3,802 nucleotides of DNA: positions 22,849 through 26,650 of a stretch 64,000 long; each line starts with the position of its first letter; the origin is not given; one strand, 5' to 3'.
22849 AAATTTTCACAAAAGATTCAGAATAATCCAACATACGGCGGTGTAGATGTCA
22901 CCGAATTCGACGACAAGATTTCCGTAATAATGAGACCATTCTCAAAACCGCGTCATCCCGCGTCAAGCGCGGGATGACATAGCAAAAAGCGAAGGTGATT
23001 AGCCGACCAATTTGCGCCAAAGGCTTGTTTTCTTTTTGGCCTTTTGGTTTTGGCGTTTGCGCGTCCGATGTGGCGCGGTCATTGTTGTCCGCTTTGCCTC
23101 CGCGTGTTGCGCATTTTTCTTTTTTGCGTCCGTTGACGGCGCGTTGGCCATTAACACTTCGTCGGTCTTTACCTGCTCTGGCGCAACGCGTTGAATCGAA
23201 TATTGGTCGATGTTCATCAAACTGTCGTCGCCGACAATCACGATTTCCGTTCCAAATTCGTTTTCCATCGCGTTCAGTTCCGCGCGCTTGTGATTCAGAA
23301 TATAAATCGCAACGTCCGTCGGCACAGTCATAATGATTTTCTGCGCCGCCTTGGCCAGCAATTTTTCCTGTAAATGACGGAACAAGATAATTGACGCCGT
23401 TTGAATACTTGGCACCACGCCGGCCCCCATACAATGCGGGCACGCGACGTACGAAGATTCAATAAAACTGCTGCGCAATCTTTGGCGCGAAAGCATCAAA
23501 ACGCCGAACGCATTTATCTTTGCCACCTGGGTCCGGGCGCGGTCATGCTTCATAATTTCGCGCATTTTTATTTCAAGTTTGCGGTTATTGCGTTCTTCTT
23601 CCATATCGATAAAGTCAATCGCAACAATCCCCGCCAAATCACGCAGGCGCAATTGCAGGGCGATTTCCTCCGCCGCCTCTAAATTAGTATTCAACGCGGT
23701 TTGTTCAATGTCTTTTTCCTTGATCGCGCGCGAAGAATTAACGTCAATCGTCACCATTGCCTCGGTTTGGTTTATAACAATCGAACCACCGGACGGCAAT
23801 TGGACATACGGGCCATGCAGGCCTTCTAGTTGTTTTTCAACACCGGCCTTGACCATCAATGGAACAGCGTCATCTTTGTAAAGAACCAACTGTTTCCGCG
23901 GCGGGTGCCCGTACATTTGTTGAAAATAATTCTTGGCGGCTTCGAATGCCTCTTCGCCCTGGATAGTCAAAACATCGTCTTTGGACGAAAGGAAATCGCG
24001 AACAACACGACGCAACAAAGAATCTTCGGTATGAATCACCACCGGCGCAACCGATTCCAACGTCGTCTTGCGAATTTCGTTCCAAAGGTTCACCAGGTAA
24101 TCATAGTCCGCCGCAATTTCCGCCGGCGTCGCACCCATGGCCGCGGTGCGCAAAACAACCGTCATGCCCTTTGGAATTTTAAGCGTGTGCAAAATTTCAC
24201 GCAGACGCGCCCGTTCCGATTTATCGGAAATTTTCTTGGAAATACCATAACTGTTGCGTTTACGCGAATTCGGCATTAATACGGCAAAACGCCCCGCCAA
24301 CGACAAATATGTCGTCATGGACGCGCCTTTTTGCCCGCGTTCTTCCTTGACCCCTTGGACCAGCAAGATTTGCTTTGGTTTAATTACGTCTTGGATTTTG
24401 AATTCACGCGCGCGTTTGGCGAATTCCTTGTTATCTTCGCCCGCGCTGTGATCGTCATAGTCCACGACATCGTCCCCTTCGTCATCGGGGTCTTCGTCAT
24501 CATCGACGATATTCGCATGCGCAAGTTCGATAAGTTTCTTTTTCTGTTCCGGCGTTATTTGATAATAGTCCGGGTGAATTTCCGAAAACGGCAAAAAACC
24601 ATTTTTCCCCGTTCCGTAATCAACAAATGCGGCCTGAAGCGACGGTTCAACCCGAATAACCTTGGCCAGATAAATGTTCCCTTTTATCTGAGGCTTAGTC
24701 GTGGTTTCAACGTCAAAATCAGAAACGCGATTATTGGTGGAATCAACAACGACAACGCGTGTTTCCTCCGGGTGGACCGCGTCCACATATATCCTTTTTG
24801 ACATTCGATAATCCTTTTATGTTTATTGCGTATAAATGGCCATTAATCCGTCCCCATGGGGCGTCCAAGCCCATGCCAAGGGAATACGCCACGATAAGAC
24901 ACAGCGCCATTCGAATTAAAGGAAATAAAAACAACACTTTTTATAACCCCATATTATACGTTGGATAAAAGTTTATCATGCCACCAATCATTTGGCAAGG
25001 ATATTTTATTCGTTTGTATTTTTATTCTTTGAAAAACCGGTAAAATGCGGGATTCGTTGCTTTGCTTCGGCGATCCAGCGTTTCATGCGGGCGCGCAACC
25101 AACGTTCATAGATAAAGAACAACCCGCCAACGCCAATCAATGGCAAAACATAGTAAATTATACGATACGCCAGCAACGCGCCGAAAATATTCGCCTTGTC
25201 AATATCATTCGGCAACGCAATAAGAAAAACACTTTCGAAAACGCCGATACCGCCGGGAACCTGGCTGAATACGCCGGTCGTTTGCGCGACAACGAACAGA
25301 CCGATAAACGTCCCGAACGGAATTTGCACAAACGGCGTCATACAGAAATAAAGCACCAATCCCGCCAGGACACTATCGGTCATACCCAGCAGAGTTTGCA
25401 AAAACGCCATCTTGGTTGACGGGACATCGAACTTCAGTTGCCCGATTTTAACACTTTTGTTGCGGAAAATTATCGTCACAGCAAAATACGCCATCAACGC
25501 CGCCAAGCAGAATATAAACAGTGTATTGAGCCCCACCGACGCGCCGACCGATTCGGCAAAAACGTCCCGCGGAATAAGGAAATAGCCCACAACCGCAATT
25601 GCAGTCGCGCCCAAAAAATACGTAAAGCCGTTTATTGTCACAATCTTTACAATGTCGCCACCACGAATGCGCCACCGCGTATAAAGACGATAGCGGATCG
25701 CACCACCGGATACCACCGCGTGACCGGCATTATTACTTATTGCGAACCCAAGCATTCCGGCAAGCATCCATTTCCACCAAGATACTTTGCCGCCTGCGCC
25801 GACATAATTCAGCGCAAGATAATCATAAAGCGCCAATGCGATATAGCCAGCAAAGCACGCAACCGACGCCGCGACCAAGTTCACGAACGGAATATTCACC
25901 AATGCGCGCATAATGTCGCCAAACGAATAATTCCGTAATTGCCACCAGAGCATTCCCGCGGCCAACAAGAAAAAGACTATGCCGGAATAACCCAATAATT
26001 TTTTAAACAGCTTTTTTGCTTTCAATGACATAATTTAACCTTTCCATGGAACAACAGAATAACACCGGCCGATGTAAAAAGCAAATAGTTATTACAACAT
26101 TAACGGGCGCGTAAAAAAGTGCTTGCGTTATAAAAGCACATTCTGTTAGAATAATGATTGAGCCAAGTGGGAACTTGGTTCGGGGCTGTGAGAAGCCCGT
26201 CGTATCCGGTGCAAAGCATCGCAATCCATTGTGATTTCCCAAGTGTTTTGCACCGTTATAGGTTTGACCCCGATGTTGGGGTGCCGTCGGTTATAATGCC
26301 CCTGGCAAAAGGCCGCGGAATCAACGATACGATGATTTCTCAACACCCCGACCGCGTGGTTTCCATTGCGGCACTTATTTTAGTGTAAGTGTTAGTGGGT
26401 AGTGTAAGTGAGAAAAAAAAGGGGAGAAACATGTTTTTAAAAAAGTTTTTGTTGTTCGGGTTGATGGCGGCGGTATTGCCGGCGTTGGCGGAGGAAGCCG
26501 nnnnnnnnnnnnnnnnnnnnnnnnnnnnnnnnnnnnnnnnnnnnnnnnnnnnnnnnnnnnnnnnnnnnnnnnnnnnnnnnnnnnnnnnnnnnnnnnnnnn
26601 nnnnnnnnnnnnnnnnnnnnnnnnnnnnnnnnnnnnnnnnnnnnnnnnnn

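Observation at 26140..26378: Conserved ~230-nt structured leader shared by paralogues 2 and 3, with covarying stems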

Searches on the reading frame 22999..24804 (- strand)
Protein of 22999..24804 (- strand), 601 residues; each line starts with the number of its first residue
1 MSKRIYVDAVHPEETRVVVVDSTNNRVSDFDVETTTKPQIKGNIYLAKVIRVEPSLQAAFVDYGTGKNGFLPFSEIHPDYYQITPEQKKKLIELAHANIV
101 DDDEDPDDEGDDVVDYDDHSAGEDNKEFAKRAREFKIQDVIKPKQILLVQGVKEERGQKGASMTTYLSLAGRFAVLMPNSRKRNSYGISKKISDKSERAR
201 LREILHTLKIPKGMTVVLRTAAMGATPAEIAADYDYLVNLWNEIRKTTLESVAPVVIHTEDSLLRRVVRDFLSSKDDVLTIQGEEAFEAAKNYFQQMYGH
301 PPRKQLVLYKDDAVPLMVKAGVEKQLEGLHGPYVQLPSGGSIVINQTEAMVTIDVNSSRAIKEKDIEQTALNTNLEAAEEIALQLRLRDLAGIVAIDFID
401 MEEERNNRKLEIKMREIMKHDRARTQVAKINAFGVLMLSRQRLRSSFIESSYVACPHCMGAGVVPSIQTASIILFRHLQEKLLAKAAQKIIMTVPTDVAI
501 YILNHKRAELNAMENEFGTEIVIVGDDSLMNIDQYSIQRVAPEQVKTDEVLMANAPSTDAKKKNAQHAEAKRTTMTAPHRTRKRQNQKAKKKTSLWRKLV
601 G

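Call 18: search_protein_families(library=pfam, proteins=[window:22999-24804:-], max_evalue=0.01)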
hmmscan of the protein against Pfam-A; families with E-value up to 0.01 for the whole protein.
window:22999-24804:- (601 aa): 4 families
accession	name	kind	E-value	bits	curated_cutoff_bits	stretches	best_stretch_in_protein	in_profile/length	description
PF10150.14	RNase_E_G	-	1.7e-85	287.2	25.5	1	168-442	1-269/270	Ribonuclease E/G family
PF20833.2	RNase_E_G_Thio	-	8.2e-23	80.8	26.8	1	455-539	2-85/86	RNase E/G, Thioredoxin-like domain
PF00575.29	S1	-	2.8e-05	24.8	22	1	41-85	4-46/74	S1 RNA binding domain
PF00013.35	KH_1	-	0.0058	16.8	21.5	0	490-527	2-40/66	KH domain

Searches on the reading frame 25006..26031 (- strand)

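Call 18: search_protein_families(library=pfam, proteins=[window:25006-26031:-], max_evalue=0.01)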
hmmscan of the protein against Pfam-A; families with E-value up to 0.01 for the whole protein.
window:25006-26031:- (341 aa): 1 family
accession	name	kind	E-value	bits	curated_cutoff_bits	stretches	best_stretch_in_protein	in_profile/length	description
PF03706.18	LPG_synthase_TM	-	3e-14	53.6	33.4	1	21-299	5-300/302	Lysylphosphatidylglycerol synthase TM region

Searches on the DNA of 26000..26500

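Call 6: search_rna_families(source=window, start=26000, end=26500, threshold=evalue, max_evalue=10, show_alignments=3)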
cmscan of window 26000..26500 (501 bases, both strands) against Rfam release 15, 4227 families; matches with E-value up to 10: 2.
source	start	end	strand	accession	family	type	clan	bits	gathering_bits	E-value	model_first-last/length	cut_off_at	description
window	26206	26256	+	RF03765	mir-2059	Gene; miRNA;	-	16.8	90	1.9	1-68/68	no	mir-2059 microRNA precursor family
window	26200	26235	+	RF01333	CRISPR-DR20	Gene; CRISPR;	-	14.5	42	5.4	1-36/36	no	CRISPR RNA direct repeat element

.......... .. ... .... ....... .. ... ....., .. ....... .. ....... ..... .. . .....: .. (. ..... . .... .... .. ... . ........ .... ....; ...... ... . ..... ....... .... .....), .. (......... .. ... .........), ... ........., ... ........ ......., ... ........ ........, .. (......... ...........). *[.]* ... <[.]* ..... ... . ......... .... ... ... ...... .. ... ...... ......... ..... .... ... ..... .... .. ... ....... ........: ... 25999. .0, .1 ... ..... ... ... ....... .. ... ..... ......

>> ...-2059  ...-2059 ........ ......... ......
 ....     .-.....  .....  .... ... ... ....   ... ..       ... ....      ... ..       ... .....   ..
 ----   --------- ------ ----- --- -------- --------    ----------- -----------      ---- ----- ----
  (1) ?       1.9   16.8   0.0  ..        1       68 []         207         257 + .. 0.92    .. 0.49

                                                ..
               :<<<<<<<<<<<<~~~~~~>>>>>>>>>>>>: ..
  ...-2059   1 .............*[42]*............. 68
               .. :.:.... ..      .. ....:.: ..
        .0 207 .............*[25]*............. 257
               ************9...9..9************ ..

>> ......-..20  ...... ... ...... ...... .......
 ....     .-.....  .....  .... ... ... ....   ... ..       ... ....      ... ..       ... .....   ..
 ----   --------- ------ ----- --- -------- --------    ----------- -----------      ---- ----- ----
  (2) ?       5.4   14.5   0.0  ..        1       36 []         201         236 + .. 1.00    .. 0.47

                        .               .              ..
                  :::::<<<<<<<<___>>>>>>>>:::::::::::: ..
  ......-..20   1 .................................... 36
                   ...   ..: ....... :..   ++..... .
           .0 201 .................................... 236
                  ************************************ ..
